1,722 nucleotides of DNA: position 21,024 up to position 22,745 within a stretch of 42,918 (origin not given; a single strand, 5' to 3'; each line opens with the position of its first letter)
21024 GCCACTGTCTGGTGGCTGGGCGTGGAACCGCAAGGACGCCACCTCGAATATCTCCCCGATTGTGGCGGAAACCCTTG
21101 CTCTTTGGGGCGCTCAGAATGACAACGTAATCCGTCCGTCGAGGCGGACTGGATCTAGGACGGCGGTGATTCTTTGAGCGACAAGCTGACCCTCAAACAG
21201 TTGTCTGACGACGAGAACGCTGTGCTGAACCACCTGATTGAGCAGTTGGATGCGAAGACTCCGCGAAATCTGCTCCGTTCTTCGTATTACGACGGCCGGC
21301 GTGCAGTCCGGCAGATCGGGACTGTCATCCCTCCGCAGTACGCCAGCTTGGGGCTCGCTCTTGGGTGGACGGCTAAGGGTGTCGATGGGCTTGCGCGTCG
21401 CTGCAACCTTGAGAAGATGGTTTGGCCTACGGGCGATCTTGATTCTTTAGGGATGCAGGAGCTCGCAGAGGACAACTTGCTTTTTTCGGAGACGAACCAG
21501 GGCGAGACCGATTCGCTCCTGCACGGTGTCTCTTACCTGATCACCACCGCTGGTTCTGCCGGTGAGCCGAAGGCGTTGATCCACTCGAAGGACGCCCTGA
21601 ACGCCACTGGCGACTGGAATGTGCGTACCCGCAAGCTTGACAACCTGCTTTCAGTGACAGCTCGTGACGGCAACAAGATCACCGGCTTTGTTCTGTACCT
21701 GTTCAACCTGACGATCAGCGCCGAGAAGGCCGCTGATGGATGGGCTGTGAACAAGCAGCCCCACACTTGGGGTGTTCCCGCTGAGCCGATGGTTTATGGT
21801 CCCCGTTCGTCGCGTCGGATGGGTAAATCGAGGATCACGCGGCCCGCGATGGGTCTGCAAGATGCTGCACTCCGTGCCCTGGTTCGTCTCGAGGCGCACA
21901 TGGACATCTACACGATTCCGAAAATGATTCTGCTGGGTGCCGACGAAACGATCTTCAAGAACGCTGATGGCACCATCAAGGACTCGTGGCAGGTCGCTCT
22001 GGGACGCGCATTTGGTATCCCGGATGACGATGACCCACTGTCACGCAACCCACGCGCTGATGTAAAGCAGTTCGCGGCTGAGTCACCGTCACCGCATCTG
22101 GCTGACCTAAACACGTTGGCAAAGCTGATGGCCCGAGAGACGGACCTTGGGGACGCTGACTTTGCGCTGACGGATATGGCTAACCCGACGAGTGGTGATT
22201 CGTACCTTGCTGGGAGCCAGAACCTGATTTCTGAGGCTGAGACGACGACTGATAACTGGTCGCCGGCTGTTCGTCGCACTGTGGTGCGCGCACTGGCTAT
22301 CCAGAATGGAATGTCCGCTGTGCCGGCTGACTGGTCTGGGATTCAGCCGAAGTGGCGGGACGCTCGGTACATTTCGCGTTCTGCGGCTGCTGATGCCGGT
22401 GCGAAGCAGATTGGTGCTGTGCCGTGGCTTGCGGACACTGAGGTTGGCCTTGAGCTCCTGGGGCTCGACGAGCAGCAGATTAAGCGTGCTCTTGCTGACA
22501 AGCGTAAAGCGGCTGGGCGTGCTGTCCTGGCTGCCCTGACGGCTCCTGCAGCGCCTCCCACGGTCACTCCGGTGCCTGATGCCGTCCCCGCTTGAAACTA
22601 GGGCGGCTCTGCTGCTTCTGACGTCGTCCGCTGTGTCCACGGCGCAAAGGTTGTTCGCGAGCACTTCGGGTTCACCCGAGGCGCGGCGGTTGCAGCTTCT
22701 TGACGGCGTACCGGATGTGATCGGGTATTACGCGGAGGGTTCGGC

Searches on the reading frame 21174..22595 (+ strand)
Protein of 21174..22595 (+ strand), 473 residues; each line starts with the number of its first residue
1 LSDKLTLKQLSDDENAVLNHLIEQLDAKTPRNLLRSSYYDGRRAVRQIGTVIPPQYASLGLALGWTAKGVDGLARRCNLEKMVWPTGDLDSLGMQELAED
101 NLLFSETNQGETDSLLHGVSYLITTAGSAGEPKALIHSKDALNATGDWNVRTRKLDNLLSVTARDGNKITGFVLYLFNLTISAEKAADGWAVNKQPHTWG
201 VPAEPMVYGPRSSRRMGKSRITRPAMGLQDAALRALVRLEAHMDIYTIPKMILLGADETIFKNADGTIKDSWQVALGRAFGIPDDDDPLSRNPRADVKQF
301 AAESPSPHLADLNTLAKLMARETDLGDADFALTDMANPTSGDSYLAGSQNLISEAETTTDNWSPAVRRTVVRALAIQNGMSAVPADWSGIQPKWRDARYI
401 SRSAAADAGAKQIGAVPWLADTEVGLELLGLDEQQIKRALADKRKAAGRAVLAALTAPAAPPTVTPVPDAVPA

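Call 12: search_protein_families(library=pfam, proteins=[window:21174-22595:+], max_evalue=0.01)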
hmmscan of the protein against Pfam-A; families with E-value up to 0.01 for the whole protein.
window:21174-22595:+ (473 aa): 1 family
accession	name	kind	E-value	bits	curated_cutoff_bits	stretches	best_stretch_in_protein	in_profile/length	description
PF05133.19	SPP1_portal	-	4e-25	89.1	25.5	1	19-447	2-414/416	Phage portal protein, SPP1 Gp6-like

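Call 62: search_dna_similar(query=window:21174-22595:+, collection=phages, mode=protein, max_rows=15)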
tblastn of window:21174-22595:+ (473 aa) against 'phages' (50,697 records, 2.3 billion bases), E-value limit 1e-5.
Records with a match: 1550; places in all: 1550; records where one place covers at least 80% of the query: 715.
Best place of each record, by identity: 60-80% 1; <60% 1549.
By first word of the organism name: Mycobacterium 1020; Propionibacterium 196; Gordonia 125; Streptococcus 66; Rhodococcus 47; Cutibacterium 45; Arthrobacter 12; Lactococcus 12; Bacteriophage 8; Bifidobacterium 3; and 12 more.
By host as written in the record: Mycobacterium smegmatis mc2 155 691; Mycobacterium smegmatis mc#155 134; Propionibacterium acnes 98; Gordonia terrae 3612 64; Mycobacterium smegmatis mc2155 56; Cutibacterium acnes 49; - 42; Rhodococcus erythropolis RIA 643 37; and 172 more.
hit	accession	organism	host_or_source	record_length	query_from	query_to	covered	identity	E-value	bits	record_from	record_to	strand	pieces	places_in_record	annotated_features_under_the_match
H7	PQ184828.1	Arthrobacter phage Pitbull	Arthrobacter globiformis B-2979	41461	3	436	92%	71.1%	0e+0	599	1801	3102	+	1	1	3: portal protein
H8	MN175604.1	Gordonia phage PhorbesPhlower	Gordonia terrae 3612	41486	1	448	95%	55.7%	5e-158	501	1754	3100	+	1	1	3: portal protein | 2: terminase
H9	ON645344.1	Gordonia phage Morkie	Gordonia terrae 3612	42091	1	448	95%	55.7%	5e-158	501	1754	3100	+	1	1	3: portal protein | 2: terminase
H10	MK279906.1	Gordonia phage Kenna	Gordonia terrae 3612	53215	5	449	94%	53.6%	4e-141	452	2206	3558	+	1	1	4: portal protein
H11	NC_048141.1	Gordonia phage Kenna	Gordonia terrae 3612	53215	5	449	94%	53.6%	4e-141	452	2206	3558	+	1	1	4: portal protein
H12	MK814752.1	Gordonia phage Lutum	Gordonia terrae 3612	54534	5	449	94%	53.6%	4e-141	452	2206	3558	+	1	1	4: portal protein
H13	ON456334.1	Gordonia phage Periwinkle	Gordonia terrae 3612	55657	5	449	94%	53.6%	4e-141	452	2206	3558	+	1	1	4: portal protein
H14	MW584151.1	Mycobacterium phage prophiGD11-2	Mycobacterium abscessus GD11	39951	4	446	94%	53.8%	1e-142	457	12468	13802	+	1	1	29: portal protein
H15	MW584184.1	Mycobacterium phage prophiGD08-2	Mycobacterium abscessus GD08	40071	4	446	94%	53.8%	1e-142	457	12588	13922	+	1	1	29: portal protein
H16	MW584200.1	Mycobacterium phage prophiGD42-2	Mycobacterium abscessus GD42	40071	4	446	94%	53.8%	1e-142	457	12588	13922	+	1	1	29: portal protein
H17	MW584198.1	Mycobacterium phage prophiGD43A-2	Mycobacterium abscessus GD43A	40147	4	446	94%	53.6%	3e-141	453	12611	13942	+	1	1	27: portal protein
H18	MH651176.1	Gordonia phage Horus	Gordonia terrae 3612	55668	5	449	94%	53.2%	4e-140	450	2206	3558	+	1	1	4: portal protein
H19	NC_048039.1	Gordonia phage Horus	Gordonia terrae 3612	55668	5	449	94%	53.2%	4e-140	450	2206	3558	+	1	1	4: portal protein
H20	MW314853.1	Mycobacterium phage phiGD34-2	Mycobacterium abscessus GD41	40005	4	446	94%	53.0%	3e-139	447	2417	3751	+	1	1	4: portal protein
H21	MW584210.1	Mycobacterium phage prophiGD34-2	Mycobacterium abscessus GD34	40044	4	446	94%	53.0%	3e-139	447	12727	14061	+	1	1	29: portal protein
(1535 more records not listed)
